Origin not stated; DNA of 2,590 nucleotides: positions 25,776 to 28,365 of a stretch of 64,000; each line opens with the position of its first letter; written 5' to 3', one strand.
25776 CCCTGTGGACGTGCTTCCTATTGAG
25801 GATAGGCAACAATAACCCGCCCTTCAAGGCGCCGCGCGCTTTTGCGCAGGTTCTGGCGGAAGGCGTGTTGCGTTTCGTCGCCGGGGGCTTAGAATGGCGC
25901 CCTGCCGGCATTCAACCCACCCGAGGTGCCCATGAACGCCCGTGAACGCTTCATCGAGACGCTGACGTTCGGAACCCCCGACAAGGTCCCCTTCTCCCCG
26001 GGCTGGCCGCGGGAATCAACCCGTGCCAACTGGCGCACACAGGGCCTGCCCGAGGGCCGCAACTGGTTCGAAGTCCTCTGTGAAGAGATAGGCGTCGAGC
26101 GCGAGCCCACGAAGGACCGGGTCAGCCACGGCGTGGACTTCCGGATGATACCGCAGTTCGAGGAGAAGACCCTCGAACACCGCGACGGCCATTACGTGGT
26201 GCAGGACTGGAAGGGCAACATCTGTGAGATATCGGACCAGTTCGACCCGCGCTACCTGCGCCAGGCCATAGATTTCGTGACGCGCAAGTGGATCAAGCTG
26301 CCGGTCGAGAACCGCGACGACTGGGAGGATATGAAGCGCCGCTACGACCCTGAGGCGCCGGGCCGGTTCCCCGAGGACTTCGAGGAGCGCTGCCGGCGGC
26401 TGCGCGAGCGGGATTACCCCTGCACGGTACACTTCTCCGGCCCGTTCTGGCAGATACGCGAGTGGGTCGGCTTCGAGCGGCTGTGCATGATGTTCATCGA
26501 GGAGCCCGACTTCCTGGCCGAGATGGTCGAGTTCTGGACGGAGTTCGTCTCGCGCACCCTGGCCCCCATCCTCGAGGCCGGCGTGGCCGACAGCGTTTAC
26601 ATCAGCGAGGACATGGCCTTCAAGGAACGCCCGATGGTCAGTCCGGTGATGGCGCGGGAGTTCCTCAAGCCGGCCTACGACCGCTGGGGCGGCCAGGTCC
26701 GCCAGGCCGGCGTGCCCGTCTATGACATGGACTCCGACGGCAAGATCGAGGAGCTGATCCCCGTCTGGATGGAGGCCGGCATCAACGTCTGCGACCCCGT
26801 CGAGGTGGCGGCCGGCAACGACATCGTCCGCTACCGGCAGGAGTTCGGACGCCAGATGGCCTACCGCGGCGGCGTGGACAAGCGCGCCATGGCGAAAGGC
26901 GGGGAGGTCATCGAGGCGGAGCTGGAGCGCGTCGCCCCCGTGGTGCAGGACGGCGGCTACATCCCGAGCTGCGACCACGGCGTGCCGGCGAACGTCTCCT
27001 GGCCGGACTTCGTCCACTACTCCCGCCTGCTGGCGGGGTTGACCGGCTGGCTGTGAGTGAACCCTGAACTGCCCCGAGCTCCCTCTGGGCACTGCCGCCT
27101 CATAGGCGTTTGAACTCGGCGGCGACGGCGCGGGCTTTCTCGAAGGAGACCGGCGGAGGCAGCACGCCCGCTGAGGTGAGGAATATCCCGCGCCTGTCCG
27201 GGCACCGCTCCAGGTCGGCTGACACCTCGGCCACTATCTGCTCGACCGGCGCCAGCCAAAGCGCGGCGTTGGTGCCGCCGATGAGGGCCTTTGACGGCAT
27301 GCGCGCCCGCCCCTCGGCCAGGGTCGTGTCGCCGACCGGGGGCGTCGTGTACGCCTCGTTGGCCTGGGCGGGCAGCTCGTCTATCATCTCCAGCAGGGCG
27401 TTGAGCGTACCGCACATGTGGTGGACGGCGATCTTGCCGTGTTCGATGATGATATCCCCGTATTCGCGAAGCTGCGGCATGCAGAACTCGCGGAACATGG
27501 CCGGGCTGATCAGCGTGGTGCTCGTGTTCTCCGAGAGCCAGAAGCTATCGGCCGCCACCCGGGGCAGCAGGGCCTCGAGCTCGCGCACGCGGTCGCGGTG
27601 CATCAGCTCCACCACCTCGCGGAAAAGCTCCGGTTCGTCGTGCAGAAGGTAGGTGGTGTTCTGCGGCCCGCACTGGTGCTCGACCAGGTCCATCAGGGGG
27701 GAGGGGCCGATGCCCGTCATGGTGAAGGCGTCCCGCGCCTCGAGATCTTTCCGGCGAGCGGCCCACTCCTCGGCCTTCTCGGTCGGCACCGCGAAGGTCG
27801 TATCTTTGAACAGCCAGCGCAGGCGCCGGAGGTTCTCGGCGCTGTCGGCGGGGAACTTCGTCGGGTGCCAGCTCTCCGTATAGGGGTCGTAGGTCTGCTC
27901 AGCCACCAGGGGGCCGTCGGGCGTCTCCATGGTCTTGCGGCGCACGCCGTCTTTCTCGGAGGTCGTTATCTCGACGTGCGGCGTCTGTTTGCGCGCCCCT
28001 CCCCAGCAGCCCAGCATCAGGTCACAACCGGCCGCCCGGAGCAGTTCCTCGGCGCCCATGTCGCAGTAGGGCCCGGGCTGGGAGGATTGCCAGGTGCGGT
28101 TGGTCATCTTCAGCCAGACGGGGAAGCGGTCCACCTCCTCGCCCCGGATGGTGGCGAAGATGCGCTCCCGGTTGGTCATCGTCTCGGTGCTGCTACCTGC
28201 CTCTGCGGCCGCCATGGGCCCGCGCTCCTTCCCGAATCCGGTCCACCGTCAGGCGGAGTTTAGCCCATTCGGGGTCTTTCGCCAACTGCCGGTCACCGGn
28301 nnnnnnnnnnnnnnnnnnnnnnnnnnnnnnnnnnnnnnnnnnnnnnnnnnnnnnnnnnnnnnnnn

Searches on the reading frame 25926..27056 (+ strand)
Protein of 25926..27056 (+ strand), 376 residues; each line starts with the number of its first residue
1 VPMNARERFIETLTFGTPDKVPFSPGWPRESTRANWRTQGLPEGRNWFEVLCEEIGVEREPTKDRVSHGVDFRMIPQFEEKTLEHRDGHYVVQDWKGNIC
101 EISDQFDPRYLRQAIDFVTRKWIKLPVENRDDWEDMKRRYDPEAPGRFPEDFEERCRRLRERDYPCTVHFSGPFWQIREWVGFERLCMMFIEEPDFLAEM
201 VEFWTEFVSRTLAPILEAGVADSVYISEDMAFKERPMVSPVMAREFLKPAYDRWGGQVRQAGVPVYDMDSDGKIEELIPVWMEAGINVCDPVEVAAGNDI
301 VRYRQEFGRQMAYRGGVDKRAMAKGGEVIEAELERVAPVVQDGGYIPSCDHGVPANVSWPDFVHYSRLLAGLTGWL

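Call 19: search_protein_families(library=pfam, proteins=[window:25926-27056:+], max_evalue=0.001)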
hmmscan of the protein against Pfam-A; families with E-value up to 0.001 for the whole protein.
window:25926-27056:+ (376 aa): 1 family
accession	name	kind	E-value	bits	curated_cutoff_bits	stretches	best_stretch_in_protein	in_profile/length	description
PF01208.23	URO-D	-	2e-13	50.6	23.9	1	124-357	96-331/346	Uroporphyrinogen decarboxylase (URO-D)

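Call 64: search_protein_families(library=ncbifam, proteins=[window:25926-27056:+], max_evalue=0.00001)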
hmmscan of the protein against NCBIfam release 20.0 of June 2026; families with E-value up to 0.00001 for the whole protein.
window:25926-27056:+ (376 aa): 0 families

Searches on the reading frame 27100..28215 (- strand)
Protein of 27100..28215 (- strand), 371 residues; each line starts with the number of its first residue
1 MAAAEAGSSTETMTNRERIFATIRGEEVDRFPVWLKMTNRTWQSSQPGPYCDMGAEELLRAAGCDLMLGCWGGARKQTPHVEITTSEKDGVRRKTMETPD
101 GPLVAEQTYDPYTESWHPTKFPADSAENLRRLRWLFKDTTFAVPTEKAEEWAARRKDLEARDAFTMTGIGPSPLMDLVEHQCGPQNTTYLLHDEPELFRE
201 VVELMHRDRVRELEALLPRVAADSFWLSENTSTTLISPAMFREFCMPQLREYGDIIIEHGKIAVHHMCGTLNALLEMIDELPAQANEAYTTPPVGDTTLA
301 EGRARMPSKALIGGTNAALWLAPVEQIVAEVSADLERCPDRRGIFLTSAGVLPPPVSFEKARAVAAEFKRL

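Call 19: search_protein_families(library=pfam, proteins=[window:27100-28215:-], max_evalue=0.001)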
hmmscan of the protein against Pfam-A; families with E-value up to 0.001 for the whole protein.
window:27100-28215:- (371 aa): 1 family
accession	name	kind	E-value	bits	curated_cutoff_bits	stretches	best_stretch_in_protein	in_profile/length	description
PF01208.23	URO-D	-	5.5e-17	62.2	23.9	1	183-368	161-343/346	Uroporphyrinogen decarboxylase (URO-D)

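Call 64: search_protein_families(library=ncbifam, proteins=[window:27100-28215:-], max_evalue=0.00001)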
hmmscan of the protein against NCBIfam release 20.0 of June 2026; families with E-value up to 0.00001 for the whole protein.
window:27100-28215:- (371 aa): 3 families
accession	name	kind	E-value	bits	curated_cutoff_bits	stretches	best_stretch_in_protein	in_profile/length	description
NF004889.0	PRK06252.1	subfamily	5.2e-10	38.8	244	1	176-285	150-256/340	methylcobalamin:coenzyme M methyltransferase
TIGR01463.1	mtaA_cmuA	subfamily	1.7e-09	37.4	235.4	1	136-280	115-253/340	MtaA/CmuA family methyltransferase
NF040654.1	MtaA_Meth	equivalog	3.4e-07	29.5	400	1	175-280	147-249/337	methylcobamide:CoM methyltransferase MtaA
